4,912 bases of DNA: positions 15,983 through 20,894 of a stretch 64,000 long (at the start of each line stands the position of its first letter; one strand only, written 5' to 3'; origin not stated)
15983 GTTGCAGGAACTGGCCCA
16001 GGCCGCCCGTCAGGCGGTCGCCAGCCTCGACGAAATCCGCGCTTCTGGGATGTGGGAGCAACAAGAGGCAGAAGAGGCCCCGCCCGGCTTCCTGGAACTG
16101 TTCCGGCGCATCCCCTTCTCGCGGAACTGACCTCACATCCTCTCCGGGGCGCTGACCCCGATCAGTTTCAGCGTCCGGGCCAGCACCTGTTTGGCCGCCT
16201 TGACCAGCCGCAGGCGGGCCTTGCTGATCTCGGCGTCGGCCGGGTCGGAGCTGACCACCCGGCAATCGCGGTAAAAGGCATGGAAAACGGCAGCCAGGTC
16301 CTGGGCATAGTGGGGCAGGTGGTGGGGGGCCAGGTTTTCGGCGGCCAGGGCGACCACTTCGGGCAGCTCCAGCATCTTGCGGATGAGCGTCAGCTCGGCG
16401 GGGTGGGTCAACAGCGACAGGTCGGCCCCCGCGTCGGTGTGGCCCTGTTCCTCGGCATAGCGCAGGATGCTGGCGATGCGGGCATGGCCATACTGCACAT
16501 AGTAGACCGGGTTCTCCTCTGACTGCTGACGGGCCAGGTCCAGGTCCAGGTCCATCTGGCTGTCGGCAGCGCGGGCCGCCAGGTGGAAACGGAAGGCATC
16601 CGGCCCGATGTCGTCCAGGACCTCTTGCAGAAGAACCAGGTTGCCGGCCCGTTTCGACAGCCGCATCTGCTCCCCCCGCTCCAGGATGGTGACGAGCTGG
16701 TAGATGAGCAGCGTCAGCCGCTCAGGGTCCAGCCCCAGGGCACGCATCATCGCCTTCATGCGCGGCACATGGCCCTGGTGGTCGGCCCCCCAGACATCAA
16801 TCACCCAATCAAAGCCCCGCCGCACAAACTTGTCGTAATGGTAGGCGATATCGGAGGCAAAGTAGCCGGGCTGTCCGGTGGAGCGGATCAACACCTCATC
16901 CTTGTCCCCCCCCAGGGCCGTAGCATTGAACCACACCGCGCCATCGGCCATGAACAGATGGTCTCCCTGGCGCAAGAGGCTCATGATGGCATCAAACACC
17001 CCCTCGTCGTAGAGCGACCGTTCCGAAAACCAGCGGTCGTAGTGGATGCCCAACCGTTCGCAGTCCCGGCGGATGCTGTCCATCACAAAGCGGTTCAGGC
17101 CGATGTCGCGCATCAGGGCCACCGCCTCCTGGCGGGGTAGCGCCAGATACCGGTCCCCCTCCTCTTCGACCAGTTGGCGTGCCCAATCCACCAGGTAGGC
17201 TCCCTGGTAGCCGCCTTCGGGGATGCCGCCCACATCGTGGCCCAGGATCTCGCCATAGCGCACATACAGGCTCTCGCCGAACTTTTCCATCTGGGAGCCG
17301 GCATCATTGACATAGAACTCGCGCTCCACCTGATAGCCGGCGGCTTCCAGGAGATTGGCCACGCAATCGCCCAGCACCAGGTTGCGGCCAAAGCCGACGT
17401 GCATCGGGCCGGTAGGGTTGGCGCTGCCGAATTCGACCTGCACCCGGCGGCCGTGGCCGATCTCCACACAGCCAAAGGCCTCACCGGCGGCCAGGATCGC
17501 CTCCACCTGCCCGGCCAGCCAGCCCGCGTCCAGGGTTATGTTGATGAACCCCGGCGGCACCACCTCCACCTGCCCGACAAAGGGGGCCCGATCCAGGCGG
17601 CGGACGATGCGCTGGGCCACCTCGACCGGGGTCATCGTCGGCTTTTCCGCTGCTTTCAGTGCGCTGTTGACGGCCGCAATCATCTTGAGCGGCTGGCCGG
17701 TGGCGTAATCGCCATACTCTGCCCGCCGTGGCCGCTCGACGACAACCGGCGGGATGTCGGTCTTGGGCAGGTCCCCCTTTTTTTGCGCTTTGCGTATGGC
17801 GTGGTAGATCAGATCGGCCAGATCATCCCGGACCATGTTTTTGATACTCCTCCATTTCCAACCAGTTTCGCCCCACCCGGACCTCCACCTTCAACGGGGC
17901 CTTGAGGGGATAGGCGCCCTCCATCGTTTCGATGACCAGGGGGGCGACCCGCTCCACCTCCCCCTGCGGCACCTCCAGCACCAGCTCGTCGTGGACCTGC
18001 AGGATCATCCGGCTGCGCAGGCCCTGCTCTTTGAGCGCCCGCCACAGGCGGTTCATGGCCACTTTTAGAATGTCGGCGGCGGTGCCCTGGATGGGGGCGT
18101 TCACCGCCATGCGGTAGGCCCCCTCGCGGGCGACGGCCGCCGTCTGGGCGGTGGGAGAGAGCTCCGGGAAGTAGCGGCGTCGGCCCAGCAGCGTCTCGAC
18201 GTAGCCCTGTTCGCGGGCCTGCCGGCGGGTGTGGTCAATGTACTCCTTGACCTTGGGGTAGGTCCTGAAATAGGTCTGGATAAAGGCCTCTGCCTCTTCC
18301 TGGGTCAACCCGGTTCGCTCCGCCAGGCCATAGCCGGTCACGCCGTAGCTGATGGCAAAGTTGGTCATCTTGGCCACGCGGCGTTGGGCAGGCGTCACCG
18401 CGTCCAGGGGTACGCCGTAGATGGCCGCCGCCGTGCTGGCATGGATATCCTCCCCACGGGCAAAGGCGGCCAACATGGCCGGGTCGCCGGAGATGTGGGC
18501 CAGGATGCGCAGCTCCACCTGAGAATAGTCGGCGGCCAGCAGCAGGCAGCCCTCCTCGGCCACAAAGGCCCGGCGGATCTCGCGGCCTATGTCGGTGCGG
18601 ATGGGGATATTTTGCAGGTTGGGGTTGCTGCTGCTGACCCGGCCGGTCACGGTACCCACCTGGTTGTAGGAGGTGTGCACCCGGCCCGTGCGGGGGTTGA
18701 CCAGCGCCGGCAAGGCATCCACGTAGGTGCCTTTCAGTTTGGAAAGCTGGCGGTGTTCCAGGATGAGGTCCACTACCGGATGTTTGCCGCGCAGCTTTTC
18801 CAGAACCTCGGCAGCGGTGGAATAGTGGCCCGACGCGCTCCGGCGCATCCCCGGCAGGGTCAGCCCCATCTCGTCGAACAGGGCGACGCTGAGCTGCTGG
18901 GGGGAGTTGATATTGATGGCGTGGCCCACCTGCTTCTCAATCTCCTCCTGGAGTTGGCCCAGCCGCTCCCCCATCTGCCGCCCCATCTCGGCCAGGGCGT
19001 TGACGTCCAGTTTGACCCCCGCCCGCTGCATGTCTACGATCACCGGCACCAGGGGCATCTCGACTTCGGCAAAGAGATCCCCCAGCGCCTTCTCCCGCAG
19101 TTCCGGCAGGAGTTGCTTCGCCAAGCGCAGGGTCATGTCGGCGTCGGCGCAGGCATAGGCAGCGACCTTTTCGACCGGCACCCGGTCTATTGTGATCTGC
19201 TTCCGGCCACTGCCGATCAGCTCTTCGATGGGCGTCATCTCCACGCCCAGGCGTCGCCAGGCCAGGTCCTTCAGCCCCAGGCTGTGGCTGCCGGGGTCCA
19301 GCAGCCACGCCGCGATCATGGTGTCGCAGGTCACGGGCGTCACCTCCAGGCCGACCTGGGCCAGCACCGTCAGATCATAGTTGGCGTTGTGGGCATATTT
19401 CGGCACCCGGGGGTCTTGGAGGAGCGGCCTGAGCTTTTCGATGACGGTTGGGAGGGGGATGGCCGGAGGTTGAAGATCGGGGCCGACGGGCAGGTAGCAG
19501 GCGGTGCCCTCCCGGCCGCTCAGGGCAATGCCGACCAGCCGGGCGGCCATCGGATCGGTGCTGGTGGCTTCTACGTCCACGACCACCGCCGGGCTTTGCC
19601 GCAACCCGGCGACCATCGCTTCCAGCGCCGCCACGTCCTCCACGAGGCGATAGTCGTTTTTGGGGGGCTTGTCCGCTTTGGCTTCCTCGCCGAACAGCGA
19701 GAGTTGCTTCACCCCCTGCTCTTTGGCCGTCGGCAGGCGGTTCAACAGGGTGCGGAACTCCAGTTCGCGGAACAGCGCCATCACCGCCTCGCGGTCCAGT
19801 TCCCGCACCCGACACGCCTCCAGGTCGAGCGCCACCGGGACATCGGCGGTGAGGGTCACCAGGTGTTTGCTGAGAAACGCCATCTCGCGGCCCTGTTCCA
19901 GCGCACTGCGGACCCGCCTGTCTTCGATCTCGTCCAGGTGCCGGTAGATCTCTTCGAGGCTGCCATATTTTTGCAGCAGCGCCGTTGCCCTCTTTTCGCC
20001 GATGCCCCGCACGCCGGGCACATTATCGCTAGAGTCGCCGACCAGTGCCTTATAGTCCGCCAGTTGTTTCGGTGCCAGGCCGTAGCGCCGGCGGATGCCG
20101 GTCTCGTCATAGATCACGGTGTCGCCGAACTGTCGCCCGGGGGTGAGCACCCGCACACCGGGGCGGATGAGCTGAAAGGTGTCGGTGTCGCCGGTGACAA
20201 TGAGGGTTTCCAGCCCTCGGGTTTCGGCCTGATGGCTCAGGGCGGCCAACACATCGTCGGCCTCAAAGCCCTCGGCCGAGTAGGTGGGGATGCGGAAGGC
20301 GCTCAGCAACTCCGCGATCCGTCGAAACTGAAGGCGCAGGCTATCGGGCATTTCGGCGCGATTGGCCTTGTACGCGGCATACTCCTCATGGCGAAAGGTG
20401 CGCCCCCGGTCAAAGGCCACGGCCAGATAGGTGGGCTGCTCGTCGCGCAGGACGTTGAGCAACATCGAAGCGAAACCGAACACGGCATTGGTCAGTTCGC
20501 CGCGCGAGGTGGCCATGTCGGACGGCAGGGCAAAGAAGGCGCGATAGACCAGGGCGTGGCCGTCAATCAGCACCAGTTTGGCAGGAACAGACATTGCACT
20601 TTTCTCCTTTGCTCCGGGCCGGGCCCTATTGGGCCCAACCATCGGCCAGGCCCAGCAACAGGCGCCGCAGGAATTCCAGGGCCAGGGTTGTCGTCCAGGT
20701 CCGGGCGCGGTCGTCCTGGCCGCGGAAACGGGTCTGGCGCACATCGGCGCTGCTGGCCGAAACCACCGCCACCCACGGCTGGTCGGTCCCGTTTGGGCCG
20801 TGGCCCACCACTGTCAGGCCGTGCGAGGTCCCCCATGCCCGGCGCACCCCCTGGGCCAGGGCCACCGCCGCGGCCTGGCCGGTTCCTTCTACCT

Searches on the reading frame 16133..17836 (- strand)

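Call 31: search_protein_families(library=pfam, proteins=[window:16133-17836:-], max_evalue=0.0001)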
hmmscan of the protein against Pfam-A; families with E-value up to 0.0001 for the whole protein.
window:16133-17836:- (567 aa): 3 families
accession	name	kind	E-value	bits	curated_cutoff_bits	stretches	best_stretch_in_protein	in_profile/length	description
PF05746.21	DALR_1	-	2.1e-34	118.5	22.3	1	447-567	1-117/117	DALR anticodon binding domain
PF00750.26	tRNA-synt_1d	-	8.5e-19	68.1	23.3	1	110-409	1-297/349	tRNA synthetases class I (R), catalytic domain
PF03485.21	Arg_tRNA_synt_N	-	3.9e-13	50.3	21.5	1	6-102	3-85/85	Arginyl tRNA synthetase N terminal domain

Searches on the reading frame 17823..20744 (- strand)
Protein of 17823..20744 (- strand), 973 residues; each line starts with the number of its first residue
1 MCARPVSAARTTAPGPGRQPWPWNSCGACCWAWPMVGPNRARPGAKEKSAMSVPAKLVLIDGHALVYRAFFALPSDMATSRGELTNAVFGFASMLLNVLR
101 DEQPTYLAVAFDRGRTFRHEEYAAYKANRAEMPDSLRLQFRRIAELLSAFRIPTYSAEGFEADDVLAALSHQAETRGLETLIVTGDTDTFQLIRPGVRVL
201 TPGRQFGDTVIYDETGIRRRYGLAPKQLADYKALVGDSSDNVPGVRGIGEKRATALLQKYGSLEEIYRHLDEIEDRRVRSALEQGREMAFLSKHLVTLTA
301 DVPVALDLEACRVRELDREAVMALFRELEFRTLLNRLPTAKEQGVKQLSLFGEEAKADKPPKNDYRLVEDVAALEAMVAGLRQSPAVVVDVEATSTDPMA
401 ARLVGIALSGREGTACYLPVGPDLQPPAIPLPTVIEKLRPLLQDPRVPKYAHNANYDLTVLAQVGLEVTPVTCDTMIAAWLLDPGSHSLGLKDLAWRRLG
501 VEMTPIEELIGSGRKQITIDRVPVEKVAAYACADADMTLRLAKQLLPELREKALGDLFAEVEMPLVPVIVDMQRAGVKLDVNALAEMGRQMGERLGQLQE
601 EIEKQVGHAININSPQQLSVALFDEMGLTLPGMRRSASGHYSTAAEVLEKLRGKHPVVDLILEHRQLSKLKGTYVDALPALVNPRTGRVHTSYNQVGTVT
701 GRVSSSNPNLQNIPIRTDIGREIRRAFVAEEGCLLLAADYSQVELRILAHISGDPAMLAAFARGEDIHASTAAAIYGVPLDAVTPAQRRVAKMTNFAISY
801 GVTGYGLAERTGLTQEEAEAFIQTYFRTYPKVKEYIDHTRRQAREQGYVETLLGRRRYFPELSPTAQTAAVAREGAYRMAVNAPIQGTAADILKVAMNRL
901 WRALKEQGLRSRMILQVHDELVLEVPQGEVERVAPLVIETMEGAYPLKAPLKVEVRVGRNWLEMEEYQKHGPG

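Call 31: search_protein_families(library=pfam, proteins=[window:17823-20744:-], max_evalue=0.0001)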
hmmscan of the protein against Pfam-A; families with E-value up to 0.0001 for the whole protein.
window:17823-20744:- (973 aa): 5 families
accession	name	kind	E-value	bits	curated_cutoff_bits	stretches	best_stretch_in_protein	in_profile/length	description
PF00476.26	DNA_pol_A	-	6.6e-153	509.6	34.3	1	582-963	2-381/381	DNA polymerase family A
PF02739.22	5_3_exonuc_N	-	1e-55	188.4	34.3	1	56-222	1-164/164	5'-3' exonuclease, N-terminal resolvase-like domain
PF01367.25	5_3_exonuc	-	8.8e-34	116.3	40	1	224-319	2-97/97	5'-3' exonuclease, C-terminal SAM fold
PF01612.26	DNA_pol_A_exo1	-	7.5e-29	101.2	23.6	1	365-549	1-172/173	3'-5' exonuclease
PF22619.2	DNA_polI_exo1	-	1.4e-05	25.4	27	1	437-516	39-118/140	DNA polymerase I, ribonuclease H-like domain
